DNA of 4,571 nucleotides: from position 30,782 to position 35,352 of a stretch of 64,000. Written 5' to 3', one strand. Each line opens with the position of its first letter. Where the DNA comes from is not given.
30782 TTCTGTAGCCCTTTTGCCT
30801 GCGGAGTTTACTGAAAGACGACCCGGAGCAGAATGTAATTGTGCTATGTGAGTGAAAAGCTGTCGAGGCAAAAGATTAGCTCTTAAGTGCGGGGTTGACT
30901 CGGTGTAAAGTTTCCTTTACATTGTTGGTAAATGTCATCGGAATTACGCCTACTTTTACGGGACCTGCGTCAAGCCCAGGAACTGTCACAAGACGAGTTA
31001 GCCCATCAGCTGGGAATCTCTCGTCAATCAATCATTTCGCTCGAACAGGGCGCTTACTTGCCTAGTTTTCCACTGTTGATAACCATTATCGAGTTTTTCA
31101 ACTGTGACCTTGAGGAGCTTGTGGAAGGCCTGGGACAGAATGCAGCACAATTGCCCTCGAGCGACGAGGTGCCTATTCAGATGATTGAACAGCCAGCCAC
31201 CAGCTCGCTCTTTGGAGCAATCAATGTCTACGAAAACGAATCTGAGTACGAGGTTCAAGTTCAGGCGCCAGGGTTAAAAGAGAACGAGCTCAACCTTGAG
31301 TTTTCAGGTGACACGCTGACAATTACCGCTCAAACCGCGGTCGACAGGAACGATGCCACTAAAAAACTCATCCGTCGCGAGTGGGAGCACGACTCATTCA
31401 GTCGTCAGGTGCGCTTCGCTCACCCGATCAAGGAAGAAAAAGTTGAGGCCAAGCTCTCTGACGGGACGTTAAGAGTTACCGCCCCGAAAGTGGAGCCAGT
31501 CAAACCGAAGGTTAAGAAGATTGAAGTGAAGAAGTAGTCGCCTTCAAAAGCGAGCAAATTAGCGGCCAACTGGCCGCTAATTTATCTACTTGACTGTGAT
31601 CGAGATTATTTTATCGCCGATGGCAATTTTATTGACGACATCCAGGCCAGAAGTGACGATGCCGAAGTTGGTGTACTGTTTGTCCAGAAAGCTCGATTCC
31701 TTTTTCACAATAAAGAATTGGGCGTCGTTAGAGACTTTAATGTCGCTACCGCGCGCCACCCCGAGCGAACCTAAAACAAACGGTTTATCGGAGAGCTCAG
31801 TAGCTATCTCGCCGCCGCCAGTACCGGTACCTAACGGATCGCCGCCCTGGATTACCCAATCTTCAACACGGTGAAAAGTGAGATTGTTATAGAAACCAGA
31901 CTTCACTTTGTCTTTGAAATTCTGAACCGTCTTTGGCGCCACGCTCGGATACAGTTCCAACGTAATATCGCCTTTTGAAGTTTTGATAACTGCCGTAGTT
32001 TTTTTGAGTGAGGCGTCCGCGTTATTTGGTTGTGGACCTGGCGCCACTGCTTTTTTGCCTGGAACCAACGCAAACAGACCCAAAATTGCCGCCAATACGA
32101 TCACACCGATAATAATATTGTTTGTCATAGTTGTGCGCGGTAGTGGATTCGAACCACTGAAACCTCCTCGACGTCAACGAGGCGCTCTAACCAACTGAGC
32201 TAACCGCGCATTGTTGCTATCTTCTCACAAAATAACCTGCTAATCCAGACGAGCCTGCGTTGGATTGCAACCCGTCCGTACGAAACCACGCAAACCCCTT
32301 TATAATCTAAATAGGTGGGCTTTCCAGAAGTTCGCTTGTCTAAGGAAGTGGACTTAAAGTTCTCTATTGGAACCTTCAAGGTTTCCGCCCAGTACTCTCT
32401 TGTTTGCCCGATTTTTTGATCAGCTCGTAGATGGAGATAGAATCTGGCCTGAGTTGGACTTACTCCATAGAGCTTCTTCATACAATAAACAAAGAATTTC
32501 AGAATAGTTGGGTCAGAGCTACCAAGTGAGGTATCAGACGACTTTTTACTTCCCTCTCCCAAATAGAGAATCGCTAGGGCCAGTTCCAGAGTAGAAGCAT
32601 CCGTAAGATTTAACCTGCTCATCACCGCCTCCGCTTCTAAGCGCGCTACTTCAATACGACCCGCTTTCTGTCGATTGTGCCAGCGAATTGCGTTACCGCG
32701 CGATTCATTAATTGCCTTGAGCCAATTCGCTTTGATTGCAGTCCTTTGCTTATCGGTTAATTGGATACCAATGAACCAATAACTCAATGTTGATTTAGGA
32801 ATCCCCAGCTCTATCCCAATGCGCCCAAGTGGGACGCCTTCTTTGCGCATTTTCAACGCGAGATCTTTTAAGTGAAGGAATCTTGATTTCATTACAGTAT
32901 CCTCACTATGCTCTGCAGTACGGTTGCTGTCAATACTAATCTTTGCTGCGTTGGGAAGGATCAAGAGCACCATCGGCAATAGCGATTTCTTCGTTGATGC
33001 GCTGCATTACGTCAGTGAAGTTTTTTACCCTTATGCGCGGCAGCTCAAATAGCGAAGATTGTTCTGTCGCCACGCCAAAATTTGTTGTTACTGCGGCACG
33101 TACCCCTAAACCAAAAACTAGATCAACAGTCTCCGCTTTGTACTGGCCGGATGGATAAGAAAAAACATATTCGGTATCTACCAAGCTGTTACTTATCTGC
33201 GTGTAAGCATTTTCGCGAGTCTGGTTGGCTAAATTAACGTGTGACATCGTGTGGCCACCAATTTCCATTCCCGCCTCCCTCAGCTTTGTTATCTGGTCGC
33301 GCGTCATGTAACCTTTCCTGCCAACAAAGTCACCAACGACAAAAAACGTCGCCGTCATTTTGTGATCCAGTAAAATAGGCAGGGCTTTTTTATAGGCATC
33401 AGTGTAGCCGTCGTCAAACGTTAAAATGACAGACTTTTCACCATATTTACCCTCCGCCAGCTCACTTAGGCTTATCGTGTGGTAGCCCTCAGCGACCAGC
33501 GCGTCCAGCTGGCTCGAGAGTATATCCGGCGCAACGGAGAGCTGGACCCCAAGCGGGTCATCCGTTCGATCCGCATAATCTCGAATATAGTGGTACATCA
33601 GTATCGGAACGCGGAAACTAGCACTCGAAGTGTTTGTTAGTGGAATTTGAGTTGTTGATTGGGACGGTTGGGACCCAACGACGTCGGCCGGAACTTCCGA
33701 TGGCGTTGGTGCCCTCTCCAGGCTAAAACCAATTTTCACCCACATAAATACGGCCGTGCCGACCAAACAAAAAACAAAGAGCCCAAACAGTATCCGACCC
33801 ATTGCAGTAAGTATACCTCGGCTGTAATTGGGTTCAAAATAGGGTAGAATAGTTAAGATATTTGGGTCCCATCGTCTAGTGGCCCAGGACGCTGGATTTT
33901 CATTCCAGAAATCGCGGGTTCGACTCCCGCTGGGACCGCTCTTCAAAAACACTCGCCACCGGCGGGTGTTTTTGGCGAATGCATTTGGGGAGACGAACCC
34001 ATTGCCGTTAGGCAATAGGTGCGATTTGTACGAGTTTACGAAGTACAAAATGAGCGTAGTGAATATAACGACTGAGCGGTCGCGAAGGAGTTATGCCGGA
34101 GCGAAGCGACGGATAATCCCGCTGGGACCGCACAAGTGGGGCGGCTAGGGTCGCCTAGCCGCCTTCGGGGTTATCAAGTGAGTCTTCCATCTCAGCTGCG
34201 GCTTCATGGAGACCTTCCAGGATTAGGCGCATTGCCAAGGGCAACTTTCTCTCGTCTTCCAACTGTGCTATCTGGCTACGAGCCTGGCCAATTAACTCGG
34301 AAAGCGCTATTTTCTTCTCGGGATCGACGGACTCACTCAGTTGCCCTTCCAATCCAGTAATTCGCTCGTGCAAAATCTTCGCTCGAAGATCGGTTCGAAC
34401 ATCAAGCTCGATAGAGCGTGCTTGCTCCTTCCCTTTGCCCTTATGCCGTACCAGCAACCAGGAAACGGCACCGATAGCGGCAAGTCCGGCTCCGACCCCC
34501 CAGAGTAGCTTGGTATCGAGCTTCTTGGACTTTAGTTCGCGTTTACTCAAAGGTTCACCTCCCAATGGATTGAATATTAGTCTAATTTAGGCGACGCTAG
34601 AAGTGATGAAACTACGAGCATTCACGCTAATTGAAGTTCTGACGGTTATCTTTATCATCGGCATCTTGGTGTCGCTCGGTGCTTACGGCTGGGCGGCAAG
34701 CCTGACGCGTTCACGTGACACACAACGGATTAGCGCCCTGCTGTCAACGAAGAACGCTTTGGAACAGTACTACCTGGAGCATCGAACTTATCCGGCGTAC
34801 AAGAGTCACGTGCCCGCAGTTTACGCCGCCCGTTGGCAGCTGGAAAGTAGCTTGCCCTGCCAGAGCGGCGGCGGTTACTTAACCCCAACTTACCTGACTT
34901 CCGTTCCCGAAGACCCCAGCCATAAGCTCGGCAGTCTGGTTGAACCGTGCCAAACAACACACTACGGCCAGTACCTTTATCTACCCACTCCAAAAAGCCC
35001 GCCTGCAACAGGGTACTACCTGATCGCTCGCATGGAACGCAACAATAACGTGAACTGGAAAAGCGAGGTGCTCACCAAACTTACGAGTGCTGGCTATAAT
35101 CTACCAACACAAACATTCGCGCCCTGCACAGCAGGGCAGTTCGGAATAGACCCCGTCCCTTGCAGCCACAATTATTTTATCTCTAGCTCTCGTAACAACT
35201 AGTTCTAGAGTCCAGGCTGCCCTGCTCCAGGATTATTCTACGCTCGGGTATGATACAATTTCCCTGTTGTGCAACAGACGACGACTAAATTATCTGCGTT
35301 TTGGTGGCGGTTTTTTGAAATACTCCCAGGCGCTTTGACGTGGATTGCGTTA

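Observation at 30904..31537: XRE-family HTH fused to an Hsp20/alpha-crystallin domain, preceded by a perfect palindromic operator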

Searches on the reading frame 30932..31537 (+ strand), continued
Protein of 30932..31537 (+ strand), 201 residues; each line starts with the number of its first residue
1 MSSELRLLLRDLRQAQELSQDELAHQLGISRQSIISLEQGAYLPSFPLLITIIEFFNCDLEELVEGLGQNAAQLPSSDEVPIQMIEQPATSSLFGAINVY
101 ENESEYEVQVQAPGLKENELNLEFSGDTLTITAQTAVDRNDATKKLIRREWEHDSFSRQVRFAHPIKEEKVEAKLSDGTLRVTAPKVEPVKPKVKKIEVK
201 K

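Call 69: search_protein_representatives(alignment_id=A2)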
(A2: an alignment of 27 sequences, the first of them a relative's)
Query: 27 sequences, 231 profile positions. Proteins with E-value up to 0.001 (for the whole library): 82459; up to 1e-10: 17170; up to 1e-30: 54. The best 150 are listed.
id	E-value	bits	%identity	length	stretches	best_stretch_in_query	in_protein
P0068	1.3e-115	401.1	-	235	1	1-229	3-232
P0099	3.3e-78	278.7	-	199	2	117-230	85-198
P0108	1.7e-77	276.4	-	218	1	2-230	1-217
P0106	1.0e-76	273.9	-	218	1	1-230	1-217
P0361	5.3e-58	212.6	-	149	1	84-230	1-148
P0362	4.1e-57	209.7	-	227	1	2-231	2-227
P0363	3.8e-55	203.3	-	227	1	4-230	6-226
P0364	1.9e-54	201.0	-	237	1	5-230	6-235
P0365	3.0e-53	197.1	-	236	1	8-231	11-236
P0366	4.6e-53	196.5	-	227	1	1-230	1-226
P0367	1.2e-52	195.0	-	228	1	7-231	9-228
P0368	3.2e-51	190.4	-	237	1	3-226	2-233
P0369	4.7e-50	186.6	-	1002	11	8-106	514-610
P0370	3.6e-49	183.7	-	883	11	8-65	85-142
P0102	4.7e-47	176.8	-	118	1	118-230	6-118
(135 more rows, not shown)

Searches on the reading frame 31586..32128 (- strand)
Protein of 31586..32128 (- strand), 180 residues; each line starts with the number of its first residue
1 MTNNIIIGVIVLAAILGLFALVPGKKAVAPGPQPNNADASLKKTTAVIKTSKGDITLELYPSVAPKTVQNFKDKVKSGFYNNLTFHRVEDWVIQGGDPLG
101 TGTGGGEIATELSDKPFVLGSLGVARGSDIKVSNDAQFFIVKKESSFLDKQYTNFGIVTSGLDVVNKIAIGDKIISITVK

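Call 70: search_protein_families(library=pfam, proteins=[window:31586-32128:-], max_evalue=0.001)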
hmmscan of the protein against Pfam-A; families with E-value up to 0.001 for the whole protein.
window:31586-32128:- (180 aa): 1 family
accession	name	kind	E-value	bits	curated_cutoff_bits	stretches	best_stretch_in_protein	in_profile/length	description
PF00160.26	Pro_isomerase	-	4.3e-33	115.2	21.7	1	47-171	3-140/159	Cyclophilin type peptidyl-prolyl cis-trans isomerase/CLD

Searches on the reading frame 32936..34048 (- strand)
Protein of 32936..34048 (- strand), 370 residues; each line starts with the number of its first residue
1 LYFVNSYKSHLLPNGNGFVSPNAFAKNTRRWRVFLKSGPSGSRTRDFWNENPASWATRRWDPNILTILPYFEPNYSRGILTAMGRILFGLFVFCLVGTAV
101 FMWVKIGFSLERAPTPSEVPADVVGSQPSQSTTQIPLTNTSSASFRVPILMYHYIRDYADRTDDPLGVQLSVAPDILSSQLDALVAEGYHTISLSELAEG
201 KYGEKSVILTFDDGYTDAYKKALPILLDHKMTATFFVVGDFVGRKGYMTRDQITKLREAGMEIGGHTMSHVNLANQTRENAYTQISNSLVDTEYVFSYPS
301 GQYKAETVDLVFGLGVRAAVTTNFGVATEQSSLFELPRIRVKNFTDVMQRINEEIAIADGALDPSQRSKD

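Call 70: search_protein_families(library=pfam, proteins=[window:32936-34048:-], max_evalue=0.001)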
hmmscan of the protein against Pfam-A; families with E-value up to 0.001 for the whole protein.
window:32936-34048:- (370 aa): 1 family
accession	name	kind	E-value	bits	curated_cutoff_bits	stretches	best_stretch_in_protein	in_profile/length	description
PF01522.26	Polysacc_deac_1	-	1.3e-24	86.9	23.1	1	201-318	3-123/124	Polysaccharide deacetylase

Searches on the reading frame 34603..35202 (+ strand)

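Call 70: search_protein_families(library=pfam, proteins=[window:34603-35202:+], max_evalue=0.001)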
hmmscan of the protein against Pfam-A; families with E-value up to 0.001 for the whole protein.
window:34603-35202:+ (199 aa): 1 family
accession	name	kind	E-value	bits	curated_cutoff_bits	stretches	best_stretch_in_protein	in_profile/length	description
PF07963.17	N_methyl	-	0.0001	22.1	21.2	1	1-25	1-25/27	Prokaryotic N-terminal methylation motif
